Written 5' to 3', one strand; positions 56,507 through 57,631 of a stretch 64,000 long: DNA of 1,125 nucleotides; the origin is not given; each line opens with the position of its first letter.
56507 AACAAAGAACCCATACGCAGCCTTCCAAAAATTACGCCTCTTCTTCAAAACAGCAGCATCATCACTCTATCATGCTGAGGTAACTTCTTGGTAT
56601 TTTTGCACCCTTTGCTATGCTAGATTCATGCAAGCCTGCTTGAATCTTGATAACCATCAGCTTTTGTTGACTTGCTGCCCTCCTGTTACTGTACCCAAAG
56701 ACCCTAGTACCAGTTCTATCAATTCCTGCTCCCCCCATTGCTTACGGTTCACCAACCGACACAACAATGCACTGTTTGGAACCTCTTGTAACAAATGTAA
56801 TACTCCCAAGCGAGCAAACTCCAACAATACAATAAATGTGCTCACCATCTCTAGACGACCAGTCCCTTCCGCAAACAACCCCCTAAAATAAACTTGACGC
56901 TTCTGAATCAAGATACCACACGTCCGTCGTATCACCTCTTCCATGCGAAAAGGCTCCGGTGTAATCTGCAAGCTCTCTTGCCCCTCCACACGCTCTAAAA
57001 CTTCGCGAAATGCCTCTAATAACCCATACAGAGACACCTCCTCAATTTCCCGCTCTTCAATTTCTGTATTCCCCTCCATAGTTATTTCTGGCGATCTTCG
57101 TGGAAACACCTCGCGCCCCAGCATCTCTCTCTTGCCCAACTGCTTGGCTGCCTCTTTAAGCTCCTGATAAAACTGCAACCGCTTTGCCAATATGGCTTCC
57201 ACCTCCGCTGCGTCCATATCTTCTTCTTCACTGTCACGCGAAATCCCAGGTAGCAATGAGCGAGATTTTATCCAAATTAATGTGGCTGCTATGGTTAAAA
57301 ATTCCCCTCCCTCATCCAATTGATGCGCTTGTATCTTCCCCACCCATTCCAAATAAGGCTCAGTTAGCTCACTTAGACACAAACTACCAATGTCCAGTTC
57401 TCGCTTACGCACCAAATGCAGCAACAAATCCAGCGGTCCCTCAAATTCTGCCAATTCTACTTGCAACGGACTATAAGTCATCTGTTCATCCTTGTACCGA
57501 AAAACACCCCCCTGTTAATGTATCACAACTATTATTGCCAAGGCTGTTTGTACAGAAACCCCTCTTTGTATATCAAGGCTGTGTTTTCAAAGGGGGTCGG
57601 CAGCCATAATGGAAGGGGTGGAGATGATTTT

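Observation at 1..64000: GC skew at synonymous sites reverses sign inside ORFs and operons: 5' ends use G-ending codons, 3' ends use C-ending codons, with an abrupt reset at operon boundaries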

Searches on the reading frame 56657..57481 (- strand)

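Call 47: search_protein_families(library=pfam, proteins=[window:56657-57481:-], max_evalue=0.00001)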
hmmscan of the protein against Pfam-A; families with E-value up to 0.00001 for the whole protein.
window:56657-57481:- (274 aa): 1 family
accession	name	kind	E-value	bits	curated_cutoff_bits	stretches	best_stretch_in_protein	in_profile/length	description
PF02616.19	SMC_ScpA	-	1.8e-19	71.1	24.6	1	23-239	1-227/232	Segregation and condensation protein ScpA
